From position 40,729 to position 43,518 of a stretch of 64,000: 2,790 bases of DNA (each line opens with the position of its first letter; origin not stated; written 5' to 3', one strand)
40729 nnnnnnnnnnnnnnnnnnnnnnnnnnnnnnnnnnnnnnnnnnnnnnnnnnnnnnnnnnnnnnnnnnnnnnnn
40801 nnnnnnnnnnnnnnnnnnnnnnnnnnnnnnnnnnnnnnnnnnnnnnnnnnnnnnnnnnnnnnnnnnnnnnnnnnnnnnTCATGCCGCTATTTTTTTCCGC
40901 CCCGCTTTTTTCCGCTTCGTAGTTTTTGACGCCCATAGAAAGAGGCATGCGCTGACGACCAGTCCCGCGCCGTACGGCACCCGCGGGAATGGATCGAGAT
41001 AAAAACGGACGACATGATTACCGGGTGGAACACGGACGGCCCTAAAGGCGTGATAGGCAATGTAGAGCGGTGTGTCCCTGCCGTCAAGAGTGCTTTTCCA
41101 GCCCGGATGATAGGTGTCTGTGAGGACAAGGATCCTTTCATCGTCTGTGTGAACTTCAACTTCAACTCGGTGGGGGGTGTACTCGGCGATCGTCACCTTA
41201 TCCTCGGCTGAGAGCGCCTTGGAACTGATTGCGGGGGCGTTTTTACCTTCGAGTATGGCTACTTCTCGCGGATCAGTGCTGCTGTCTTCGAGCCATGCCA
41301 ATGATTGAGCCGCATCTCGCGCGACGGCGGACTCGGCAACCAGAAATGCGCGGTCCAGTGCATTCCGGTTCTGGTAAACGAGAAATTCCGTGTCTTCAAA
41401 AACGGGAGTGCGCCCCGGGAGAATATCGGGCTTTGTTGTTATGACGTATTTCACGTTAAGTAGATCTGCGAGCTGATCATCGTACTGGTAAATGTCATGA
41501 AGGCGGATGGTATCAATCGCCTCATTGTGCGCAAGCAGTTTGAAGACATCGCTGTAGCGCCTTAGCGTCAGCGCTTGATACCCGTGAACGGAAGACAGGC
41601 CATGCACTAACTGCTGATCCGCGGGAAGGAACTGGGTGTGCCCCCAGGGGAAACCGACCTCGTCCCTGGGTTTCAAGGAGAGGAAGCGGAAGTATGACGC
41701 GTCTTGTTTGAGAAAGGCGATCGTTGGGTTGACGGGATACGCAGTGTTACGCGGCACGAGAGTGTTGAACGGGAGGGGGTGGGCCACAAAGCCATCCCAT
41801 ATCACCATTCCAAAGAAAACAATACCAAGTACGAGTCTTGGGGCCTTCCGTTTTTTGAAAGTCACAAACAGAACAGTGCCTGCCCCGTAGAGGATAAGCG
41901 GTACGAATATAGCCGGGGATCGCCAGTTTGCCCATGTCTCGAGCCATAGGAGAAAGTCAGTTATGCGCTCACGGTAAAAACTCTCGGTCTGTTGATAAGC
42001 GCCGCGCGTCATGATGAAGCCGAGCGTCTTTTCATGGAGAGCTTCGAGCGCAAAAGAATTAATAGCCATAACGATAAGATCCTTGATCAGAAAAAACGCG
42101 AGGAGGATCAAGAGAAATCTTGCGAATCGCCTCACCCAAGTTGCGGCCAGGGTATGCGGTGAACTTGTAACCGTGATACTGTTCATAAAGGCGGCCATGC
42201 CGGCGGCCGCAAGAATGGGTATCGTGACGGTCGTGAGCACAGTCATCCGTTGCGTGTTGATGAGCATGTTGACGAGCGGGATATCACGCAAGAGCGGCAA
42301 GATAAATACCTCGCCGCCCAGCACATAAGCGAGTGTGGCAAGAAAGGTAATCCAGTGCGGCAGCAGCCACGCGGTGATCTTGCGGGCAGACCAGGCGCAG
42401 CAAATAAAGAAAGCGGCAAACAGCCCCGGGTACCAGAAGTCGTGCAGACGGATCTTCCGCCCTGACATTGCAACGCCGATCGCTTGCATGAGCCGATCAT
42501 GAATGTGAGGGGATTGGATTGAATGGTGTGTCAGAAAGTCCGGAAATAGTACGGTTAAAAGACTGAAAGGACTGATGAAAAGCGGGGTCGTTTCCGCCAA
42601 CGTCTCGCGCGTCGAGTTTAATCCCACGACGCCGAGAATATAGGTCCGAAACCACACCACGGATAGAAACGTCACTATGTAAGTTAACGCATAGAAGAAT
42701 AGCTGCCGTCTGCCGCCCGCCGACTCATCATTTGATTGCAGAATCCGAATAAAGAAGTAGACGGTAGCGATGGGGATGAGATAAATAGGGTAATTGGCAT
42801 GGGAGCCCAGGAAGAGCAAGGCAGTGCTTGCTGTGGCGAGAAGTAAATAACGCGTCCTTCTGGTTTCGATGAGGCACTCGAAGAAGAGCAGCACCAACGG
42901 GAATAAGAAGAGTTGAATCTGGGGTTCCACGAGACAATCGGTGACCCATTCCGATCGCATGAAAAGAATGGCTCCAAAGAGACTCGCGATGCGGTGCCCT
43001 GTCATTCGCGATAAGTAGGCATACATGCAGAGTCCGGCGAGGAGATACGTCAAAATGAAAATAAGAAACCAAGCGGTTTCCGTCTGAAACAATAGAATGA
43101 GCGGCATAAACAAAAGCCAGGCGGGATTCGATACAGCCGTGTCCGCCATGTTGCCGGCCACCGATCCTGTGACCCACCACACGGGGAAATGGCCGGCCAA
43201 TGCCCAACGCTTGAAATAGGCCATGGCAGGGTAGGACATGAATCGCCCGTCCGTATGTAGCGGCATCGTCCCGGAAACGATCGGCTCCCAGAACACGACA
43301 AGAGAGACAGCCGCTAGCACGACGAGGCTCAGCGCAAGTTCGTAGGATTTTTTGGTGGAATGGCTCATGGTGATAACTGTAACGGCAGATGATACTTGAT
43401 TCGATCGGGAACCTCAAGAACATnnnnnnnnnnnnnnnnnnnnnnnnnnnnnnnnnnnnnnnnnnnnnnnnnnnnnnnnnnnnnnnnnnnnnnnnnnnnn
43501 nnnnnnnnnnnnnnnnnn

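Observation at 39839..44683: Three paralogous membrane-anchored SGNH hydrolases (third at 54612..55868) and a second YfhO, with no MBOAT or AT3 partner in the window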

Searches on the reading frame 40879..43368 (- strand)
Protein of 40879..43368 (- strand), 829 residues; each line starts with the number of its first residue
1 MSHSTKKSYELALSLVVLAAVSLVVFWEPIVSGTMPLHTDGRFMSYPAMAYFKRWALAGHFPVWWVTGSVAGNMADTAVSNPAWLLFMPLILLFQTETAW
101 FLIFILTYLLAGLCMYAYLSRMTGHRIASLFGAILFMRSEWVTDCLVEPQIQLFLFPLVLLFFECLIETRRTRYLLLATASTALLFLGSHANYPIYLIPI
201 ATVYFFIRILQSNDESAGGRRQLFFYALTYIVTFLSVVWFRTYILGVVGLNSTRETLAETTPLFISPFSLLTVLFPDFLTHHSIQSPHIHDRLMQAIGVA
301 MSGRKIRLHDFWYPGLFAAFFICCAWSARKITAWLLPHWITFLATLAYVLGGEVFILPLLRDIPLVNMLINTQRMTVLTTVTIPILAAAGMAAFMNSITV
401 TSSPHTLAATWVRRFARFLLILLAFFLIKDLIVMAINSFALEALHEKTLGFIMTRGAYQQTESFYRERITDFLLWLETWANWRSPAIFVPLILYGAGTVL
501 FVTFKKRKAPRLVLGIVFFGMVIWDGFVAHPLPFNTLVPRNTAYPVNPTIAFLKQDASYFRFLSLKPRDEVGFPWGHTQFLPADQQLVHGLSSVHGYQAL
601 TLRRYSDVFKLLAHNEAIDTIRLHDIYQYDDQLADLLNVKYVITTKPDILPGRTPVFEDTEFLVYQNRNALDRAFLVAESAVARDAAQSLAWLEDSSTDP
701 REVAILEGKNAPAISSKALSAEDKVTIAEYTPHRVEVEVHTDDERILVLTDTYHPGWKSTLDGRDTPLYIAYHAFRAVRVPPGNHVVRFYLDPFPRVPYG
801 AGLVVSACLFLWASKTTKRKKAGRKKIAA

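Call 5: search_protein_families(library=pfam, proteins=[window:40879-43368:-], max_evalue=0.01)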
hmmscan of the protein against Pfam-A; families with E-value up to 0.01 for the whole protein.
window:40879-43368:- (829 aa): 1 family
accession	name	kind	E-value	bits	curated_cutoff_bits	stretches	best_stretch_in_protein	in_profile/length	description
PF09586.16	YfhO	-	1.1e-08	34.5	28.5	1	721-790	752-822/835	Bacterial membrane protein YfhO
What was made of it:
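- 40879..43368 (-): YfhO#2: divergent YfhO-family GT-C membrane glycosyltransferase, 829 aa, about 9 TM segments. Pfam YfhO E 1.1e-8, C-terminus only (call 5).
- On YfhO family GT-C (PF09586), for 40879-43368: Pfam 34.5 bits against a cut-off of 28.5, C-terminus only (call 5).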

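Call 19: search_protein_families(library=ncbifam, proteins=[window:40879-43368:-], max_evalue=0.01)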
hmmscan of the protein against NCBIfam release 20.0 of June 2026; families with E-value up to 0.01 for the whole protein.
window:40879-43368:- (829 aa): 0 families

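Call 78: search_solved_structures(query=window:40882-43368:-, max_evalue=1)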
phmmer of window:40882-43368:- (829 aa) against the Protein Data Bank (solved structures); distinct sequences matched with E-value up to 1: 2.
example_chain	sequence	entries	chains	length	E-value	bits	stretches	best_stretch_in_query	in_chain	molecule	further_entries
7arz_A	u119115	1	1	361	0.095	13.9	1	718-778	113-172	Formate dehydrogenase, mitochondrial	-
23sh_r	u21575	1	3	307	0.12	13.6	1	535-605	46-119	tail fiber gp9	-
